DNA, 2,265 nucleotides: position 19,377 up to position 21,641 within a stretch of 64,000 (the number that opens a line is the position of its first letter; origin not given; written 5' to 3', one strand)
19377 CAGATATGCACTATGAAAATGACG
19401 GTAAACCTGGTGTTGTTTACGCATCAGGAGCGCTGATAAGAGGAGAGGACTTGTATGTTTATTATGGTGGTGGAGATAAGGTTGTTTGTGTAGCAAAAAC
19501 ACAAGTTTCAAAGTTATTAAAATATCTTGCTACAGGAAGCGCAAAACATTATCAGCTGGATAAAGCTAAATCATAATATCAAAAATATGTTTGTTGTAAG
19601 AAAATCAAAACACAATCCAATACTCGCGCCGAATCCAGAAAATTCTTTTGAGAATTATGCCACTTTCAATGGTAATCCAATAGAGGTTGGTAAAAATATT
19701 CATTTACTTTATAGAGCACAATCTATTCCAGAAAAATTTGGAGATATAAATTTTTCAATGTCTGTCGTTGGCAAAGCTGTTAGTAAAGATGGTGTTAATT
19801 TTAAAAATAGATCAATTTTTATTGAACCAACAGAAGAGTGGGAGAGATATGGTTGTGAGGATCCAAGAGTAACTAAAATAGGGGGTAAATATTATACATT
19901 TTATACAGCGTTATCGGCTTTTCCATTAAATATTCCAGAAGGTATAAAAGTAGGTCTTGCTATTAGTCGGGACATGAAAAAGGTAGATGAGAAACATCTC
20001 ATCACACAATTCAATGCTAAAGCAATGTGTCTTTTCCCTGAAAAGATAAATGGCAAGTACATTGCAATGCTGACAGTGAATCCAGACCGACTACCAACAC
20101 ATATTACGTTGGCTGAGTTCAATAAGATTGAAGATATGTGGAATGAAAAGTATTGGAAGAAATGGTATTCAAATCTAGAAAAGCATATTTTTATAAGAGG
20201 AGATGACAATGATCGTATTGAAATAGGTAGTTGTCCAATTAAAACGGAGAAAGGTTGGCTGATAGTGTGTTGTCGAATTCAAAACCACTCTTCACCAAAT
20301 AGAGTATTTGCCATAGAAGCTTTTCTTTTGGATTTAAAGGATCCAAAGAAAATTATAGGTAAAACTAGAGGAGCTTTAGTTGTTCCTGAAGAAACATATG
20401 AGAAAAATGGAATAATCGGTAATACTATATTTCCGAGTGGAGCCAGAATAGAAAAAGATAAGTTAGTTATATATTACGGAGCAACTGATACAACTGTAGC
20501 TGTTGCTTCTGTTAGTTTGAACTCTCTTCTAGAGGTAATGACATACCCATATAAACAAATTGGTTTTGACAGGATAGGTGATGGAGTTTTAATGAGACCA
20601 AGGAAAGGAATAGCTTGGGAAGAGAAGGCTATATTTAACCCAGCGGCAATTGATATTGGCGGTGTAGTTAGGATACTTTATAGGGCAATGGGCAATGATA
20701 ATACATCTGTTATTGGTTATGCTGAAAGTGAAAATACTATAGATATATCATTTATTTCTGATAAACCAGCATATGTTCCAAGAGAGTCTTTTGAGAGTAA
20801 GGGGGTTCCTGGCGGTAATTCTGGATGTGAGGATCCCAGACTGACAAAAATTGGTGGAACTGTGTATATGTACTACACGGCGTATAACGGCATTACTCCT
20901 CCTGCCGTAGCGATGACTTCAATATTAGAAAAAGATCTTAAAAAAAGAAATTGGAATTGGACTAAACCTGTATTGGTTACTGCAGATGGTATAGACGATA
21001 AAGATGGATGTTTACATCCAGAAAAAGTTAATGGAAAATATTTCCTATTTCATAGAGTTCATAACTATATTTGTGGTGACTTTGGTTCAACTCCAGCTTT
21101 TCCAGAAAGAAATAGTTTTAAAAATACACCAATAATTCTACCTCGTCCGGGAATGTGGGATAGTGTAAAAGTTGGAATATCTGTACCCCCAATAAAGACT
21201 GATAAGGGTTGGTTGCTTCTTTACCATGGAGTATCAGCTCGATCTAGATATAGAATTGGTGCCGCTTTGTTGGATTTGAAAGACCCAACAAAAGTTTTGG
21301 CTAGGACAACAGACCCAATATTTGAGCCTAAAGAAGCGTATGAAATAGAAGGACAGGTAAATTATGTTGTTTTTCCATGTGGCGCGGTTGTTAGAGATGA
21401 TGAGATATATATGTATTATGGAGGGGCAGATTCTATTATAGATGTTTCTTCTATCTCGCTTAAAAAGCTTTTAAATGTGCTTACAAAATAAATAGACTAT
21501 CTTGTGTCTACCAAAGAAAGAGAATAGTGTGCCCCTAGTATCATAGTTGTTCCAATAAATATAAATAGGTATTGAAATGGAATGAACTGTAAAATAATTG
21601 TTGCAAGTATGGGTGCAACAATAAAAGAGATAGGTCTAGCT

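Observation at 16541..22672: Mannoside-phosphorolysis cluster with two tandem-domain GH130 proteins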

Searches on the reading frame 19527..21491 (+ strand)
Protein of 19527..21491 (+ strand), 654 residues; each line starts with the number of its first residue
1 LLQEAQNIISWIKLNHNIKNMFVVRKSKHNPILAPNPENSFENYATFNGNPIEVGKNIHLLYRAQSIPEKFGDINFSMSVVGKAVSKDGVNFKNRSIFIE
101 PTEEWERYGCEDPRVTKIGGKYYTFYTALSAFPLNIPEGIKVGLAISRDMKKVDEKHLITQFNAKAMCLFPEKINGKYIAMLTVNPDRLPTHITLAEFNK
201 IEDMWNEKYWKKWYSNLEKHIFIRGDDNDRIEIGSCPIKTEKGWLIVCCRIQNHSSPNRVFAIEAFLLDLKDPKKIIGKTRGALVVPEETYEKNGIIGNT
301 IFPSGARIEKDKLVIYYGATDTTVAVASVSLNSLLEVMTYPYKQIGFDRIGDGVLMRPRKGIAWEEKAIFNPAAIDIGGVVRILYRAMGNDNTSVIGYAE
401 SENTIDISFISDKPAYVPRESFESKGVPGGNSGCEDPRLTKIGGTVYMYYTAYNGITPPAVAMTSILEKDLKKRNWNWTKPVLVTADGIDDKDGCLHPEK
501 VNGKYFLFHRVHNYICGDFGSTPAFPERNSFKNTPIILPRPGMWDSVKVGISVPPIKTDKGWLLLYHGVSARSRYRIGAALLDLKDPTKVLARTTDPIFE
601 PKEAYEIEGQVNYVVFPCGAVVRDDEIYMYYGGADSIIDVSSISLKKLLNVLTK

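Call 3: search_protein_families(library=pfam, proteins=[window:19527-21491:+], max_evalue=0.01)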
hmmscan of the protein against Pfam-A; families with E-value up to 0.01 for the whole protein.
window:19527-21491:+ (654 aa): 2 families
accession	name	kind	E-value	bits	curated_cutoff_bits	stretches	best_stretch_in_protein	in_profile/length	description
PF04041.19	Glyco_hydro_130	-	1.2e-95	320.6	26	2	366-653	32-319/320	beta-1,4-mannooligosaccharide phosphorylase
PF00251.26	Glyco_hydro_32N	-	0.001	19.1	22.1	0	82-130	41-89/307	Glycosyl hydrolases family 32 N-terminal domain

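Call 4: search_protein_families(library=ncbifam, proteins=[window:19527-21491:+], max_evalue=0.01)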
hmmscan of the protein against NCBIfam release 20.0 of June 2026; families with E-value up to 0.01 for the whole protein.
window:19527-21491:+ (654 aa): 3 families
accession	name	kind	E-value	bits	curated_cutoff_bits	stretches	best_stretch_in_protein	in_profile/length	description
NF052550.1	BManbPhaseBMBP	equivalog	9.7e-126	419.1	450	2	347-648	4-294/296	beta-1,2-mannobiose phosphorylase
NF050092.1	BtaManbiosPhlase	equivalog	2e-102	342.7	550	2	398-652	111-350/351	BtaManbiosPhlase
NF058598.1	BetMansidBT3780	equivalog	1.5e-55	188.8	550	3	360-641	53-360/366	beta-1,2-mannosidase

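Call 8: search_solved_structures(query=window:19587-21488:+, max_evalue=0.001, show_alignments=2)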
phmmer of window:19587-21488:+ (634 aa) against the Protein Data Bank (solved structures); distinct sequences matched with E-value up to 0.001: 18.
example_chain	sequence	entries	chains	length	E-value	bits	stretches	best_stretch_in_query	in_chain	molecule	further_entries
9fj8_A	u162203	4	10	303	2.3e-64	220.8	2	470-627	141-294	1,2-beta-oligomannan phosphorylase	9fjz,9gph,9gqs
7fip_A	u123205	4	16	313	6.8e-54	186.3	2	455-627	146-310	Beta-1,2-mannobiose phosphorylase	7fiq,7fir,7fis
5b0p_A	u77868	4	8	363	3.6e-46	160.8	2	470-630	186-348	Lin0857 protein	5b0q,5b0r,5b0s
9eqq_A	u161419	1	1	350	3.5e-39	137.6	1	471-632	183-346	Uhgb_MS mannoside synthase from an unknown human gut bacterium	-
9erg_A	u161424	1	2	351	8.8e-37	129.7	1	471-632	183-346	Uhgb_MS mannoside synthase from an unknown human gut bacterium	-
9erh_A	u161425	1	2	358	9.5e-37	129.6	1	471-632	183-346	Uhgb_MS mannoside synthase from an unknown human gut bacterium in complex with 1,2-beta-ma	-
4onz_A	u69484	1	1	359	1.1e-29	106.3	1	339-623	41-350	putative glycoside hydrolase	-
1vkd_A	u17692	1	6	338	8.6e-28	100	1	405-619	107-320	conserved hypothetical protein TM1225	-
5a7v_A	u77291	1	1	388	6.7e-26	93.8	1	341-626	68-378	PUTATIVE GLYCOSIDASE PH117-RELATED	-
5a7v_B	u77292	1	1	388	6.7e-26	93.8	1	341-626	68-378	PUTATIVE GLYCOSIDASE PH117-RELATED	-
3qc2_A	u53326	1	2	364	2e-25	92.2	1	339-622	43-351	glycosyl hydrolase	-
3taw_A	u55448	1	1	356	5.3e-24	87.5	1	340-624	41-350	Hypothetical glycoside hydrolase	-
3r67_A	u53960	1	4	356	9e-24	86.7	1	340-621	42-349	putative Glycosidase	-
5ayd_A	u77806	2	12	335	1.3e-21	79.6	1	472-622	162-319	Beta-1,4-mannooligosaccharide phosphorylase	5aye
4udg_A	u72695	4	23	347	9.4e-20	73.5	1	472-620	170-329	UHGB_MP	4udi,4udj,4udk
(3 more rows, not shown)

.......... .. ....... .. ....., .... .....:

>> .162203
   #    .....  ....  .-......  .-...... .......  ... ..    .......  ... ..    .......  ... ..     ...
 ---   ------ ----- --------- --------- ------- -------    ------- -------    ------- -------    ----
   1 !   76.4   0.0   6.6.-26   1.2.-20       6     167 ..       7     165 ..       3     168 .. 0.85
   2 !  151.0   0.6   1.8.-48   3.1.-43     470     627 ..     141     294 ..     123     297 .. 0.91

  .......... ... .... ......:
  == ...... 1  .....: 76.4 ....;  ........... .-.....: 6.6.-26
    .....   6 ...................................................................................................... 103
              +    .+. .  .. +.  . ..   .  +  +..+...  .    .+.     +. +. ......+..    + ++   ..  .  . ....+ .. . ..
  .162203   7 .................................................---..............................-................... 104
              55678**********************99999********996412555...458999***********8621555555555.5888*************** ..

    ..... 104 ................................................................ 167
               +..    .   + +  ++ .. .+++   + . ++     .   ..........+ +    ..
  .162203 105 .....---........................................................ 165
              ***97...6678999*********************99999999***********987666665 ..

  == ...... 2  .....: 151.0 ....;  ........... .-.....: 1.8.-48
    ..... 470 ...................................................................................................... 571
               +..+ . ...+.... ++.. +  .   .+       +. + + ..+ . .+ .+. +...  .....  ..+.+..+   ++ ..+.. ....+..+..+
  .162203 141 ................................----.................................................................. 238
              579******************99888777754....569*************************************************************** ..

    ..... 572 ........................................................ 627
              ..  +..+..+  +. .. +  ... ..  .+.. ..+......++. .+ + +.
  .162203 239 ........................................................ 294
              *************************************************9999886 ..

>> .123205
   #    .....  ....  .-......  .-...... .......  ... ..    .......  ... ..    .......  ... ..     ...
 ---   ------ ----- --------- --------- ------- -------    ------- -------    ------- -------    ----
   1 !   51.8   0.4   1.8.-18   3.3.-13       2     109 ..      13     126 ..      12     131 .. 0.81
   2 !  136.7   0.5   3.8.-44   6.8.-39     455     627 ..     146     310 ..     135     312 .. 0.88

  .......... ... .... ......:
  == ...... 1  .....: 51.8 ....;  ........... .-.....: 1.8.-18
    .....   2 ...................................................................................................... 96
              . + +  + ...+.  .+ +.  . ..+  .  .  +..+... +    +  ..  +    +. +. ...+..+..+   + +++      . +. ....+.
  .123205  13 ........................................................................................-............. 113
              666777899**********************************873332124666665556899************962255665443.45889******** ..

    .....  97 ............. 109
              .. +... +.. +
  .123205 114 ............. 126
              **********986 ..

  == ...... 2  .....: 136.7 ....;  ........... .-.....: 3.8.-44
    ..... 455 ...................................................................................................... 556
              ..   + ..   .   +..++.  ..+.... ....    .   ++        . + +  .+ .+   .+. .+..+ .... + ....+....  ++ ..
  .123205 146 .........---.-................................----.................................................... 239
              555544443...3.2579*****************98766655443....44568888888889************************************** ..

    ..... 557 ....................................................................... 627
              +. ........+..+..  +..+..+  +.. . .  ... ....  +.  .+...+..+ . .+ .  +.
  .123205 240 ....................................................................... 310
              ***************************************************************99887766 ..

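Call 10: find_homologous_proteins(query=window:19587-21488:+, max_evalue=1e-10)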
Query window:19587-21488:+ (634 aa): 5408 proteins with E <= 1e-10 among 8000 candidates; the best 120 are listed.
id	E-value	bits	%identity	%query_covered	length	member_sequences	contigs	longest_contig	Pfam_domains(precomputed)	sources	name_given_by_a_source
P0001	0.0e+0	1433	95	100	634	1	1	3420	PF04041.20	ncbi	-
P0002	0.0e+0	1356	89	100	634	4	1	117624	PF04041.20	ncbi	-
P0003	0.0e+0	1310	86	100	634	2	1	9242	PF04041.20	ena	-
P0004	0.0e+0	1308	87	100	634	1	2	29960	PF04041.20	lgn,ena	-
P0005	0.0e+0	1306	86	100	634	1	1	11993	PF04041.20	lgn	-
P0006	0.0e+0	1256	82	100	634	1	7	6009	PF04041.20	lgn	-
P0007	0.0e+0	1244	82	100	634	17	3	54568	PF04041.20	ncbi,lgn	-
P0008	0.0e+0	1214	80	100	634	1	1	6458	PF04041.20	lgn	-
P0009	0.0e+0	1214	80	100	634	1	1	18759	PF04041.20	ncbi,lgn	-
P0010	0.0e+0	1206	78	100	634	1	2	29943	PF04041.20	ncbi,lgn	-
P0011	0.0e+0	1202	78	100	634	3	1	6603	PF04041.20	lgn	-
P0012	0.0e+0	1197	79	100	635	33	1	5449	PF04041.20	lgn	-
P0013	0.0e+0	1191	78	100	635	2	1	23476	PF04041.20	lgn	-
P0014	0.0e+0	1170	78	100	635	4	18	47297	PF04041.20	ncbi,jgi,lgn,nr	ncbi:MAG TPA: hypothetical protein PLZ99_03000 [Parcubacteria group bacterium]|jgi:predicted GH43/DU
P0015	0.0e+0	1140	76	100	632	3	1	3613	PF04041.20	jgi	-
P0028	0.0e+0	1087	73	100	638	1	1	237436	PF04041.20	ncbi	-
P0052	1.5e-295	1000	66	100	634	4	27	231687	PF04041.20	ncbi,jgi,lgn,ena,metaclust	metaclust:\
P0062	1.5e-287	973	67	100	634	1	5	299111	PF04041.20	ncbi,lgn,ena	-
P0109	8.2e-248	842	46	100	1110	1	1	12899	PF04041.20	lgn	-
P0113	2.3e-237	807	44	98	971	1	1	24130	PF04041.20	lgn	-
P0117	7.1e-233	793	42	99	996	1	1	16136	PF04041.20,PF04616.21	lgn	-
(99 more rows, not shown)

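Call 16: find_encoding_contigs(protein=P0002, flank=8000, max_places=3)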
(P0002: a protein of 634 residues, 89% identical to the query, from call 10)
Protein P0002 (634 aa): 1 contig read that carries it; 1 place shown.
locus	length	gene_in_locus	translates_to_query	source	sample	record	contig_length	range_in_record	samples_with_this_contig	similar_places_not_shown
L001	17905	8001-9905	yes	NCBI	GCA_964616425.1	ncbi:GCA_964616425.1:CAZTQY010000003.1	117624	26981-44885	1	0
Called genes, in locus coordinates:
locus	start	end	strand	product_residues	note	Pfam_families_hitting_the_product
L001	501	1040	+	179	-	PF00398:RrnaAD (weak)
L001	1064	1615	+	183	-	-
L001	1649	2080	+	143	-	-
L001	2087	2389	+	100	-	PF01741:MscL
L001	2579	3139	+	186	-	-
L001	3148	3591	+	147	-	PF06210:DUF1003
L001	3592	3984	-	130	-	-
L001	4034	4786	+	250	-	PF08282:Hydrolase_3, PF03332:PMM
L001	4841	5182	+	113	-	PF01050:MannoseP_isomer, PF07883:Cupin_2 (weak)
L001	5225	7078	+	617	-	PF04041:Glyco_hydro_130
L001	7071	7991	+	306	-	-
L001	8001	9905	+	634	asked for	PF04041:Glyco_hydro_130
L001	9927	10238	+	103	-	-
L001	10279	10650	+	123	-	-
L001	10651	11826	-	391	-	PF07690:MFS_1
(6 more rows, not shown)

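Call 17: find_encoding_contigs(protein=P0052, flank=8000, max_places=3)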
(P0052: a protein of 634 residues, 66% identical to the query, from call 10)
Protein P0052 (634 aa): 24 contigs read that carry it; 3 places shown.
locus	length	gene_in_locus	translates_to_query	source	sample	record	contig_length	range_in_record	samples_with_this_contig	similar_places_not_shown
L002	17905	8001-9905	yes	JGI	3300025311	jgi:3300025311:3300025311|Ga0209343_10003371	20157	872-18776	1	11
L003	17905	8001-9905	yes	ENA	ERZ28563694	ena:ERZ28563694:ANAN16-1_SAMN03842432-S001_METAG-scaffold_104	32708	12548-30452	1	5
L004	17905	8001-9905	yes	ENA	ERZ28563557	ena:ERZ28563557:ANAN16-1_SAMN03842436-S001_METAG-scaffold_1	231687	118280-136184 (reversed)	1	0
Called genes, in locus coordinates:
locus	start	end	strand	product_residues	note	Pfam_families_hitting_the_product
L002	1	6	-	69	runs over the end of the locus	-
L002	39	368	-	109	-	PF22296:bAvd (weak)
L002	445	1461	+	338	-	PF00078:RVT_1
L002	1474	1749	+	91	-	PF21956:DUF6922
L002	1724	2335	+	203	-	PF08843:AbiEii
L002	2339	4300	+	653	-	PF00092:VWA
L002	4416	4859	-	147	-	-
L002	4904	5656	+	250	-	PF00702:Hydrolase (faint), PF08282:Hydrolase_3 (weak), PF13419:HAD_2 (faint), PF08282:Hydrolase_3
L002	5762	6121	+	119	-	PF01050:MannoseP_isomer, PF07883:Cupin_2 (weak)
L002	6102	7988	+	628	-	PF04041:Glyco_hydro_130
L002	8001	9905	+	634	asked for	PF04041:Glyco_hydro_130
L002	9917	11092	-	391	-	PF07690:MFS_1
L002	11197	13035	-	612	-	PF00753:Lactamase_B, PF23023:Anti-Pycsar_Apyc1 (faint), PF12706:Lactamase_B_2, PF22505:RNase_J_b_CASP, PF17770:RNase_J_C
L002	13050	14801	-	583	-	PF00496:SBP_bac_5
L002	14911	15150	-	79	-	PF03840:SecG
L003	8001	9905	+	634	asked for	PF04041:Glyco_hydro_130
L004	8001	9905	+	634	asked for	PF04041:Glyco_hydro_130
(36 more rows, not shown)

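Call 18: find_encoding_contigs(protein=P0028, flank=8000, max_places=2)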
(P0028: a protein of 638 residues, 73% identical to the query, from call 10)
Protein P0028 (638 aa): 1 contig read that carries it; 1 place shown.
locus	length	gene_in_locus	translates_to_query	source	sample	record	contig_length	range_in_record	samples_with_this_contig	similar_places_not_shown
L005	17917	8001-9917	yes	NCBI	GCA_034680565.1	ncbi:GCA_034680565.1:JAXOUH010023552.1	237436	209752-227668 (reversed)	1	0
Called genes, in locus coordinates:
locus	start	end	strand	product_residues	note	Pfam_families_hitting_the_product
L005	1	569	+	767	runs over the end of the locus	PF00403:HMA, PF00122:E1-E2_ATPase, PF00702:Hydrolase, PF08282:Hydrolase_3 (faint)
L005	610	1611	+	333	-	PF00403:HMA, PF13386:DsbD_2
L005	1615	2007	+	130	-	PF13473:Cupredoxin_1 (weak)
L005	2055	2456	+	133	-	PF00903:Glyoxalase, PF22677:Ble-like_N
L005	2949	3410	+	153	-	-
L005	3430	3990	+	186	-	-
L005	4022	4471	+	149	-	PF06210:DUF1003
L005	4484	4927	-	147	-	-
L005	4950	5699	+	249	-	PF08282:Hydrolase_3 (weak), PF03332:PMM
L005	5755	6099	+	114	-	PF01050:MannoseP_isomer, PF07883:Cupin_2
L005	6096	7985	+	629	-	PF04041:Glyco_hydro_130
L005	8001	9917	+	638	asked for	PF04041:Glyco_hydro_130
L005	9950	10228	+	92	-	-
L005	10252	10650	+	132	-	-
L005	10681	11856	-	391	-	PF07690:MFS_1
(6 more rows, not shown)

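Call 19: find_encoding_contigs(protein=P0062, flank=8000, max_places=2)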
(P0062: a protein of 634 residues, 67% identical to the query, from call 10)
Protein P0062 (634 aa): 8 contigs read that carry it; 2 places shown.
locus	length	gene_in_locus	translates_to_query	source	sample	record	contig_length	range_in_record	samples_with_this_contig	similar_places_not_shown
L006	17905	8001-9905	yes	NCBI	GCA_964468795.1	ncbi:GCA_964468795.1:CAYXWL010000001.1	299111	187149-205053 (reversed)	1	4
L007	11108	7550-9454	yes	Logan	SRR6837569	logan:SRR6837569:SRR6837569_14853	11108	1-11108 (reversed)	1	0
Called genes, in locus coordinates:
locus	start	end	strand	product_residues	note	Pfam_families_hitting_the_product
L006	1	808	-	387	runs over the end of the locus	-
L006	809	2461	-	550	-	PF01565:FAD_binding_4, PF02913:FAD-oxidase_C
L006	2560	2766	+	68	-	-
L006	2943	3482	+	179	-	PF00398:RrnaAD (weak)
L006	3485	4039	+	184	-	-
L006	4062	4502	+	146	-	PF06210:DUF1003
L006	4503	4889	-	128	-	-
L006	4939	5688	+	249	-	PF08282:Hydrolase_3, PF03332:PMM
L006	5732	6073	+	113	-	PF01050:MannoseP_isomer, PF07883:Cupin_2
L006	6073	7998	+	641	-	PF04041:Glyco_hydro_130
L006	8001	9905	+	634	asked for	PF04041:Glyco_hydro_130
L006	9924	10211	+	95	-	-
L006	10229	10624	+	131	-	-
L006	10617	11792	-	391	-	PF07690:MFS_1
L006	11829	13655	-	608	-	PF00753:Lactamase_B, PF12706:Lactamase_B_2, PF22505:RNase_J_b_CASP, PF17770:RNase_J_C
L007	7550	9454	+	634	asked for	PF04041:Glyco_hydro_130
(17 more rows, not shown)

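Call 41: find_related_loci(query=A2, collection=genome_contigs, flank=6000)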
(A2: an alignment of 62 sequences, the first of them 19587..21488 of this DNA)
Query A2 (634 aa) in genome_contigs; peptide patterns used: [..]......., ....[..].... (x = any residue, [..] = any of these).
599 stretches matched a pattern (row limit reached: there are more); 567 encode a relative of the query (tblastn E <= 1e-3); the best 80 are kept; 80 distinct loci.
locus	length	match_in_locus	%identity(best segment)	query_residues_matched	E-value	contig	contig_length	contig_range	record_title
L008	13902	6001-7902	82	1-634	0e+0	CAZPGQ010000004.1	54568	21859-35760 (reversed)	MAG TPA_asm: uncultured Candidatus Saccharibacteria bacterium isolate SRP219642_co7_231 genome assembly, contig: NODE_77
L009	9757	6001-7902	82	1-634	0e+0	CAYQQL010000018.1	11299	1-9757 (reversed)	MAG TPA_asm: uncultured Candidatus Saccharibacteria bacterium isolate SRP286056_co3_38 genome assembly, contig: NODE_669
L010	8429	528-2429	78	1-634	0e+0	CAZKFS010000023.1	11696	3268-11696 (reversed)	MAG TPA_asm: uncultured Candidatus Saccharibacteria bacterium isolate binchicken_co264_1 genome assembly, contig: NODE_2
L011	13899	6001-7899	79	1-633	0e+0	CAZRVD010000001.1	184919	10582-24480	MAG TPA_asm: uncultured Candidatus Saccharibacteria bacterium isolate SRP178908_co1_5 genome assembly, contig: NODE_21_l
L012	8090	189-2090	80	1-634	0e+0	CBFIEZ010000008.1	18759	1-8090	MAG: Minisyncoccia bacterium isolate Co_bin_508_permissive genome assembly, contig: Co_bin_508_permissive_c8, whole geno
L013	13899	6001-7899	79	1-633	0e+0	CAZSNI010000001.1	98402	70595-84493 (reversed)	MAG TPA_asm: uncultured Candidatus Saccharibacteria bacterium isolate SRP286056_co1_435 genome assembly, contig: NODE_15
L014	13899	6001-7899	78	1-633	0e+0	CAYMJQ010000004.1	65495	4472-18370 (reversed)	MAG TPA_asm: uncultured Candidatus Saccharibacteria bacterium isolate SRP329715_co2_189 genome assembly, contig: NODE_88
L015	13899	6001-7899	79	1-633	0e+0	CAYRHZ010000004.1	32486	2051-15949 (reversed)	MAG TPA_asm: uncultured Candidatus Saccharibacteria bacterium isolate SRP286056_co1_489 genome assembly, contig: NODE_14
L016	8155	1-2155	78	1-634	0e+0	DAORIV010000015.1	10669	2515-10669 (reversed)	MAG TPA_asm: Parcubacteria group bacterium isolate AMR_MDS_5568 NODE_1052_length_10669_cov_12.793103, whole genome shotg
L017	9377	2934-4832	73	1-633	0e+0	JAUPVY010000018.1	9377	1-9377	MAG: Patescibacteria group bacterium isolate erpe_2018_sw_42hr_WHONDRS-SW48-000099_A_bin.74 scaffold_1877, whole genome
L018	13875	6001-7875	73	1-625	0e+0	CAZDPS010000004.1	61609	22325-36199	MAG TPA_asm: uncultured Candidatus Saccharibacteria bacterium isolate SRP300315_co1_23 genome assembly, contig: NODE_241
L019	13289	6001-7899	73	1-633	0e+0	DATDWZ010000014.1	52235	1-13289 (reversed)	MAG TPA_asm: Candidatus Paceibacterota bacterium isolate SMAG_U8125 k141_509619, whole genome shotgun sequence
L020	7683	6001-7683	81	1-632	0e+0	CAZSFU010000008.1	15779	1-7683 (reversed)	MAG TPA_asm: uncultured Candidatus Saccharibacteria bacterium isolate SRP170004_co1_24 genome assembly, contig: NODE_580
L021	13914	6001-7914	73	1-633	0e+0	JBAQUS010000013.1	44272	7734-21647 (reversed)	MAG: Minisyncoccia bacterium isolate MFD03283_ilm_asm_bin6 k127_152430, whole genome shotgun sequence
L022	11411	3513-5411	72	1-633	0e+0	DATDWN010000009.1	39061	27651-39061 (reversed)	MAG TPA_asm: Candidatus Paceibacterota bacterium isolate SMAG_U8111 k141_2306535, whole genome shotgun sequence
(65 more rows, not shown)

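Call 58: search_protein_families(library=pfam, proteins=[P0109, P0113, P0117], max_evalue=0.01)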
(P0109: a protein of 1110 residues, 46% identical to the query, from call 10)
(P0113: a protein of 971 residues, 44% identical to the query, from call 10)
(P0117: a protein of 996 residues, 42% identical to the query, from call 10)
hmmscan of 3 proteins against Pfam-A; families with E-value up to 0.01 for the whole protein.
P0109 (1110 aa): 2 families
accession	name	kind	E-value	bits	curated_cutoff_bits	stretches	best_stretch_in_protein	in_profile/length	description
PF04041.19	Glyco_hydro_130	-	1.2e-139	465.2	26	3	822-1106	32-316/320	beta-1,4-mannooligosaccharide phosphorylase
PF04616.20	Glyco_hydro_43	-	4.2e-05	23.5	32.2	0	890-964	11-84/288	Glycosyl hydrolases family 43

P0113 (971 aa): 1 family
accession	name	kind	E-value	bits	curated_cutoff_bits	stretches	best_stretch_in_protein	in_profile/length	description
PF04041.19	Glyco_hydro_130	-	3.5e-132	440.6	26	3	685-970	31-315/320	beta-1,4-mannooligosaccharide phosphorylase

P0117 (996 aa): 2 families
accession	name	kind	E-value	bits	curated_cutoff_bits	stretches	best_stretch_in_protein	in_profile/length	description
PF04041.19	Glyco_hydro_130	-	3e-137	457.3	26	3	707-994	29-318/320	beta-1,4-mannooligosaccharide phosphorylase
PF04616.20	Glyco_hydro_43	-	1.2e-05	25.3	32.2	0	446-544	11-112/288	Glycosyl hydrolases family 43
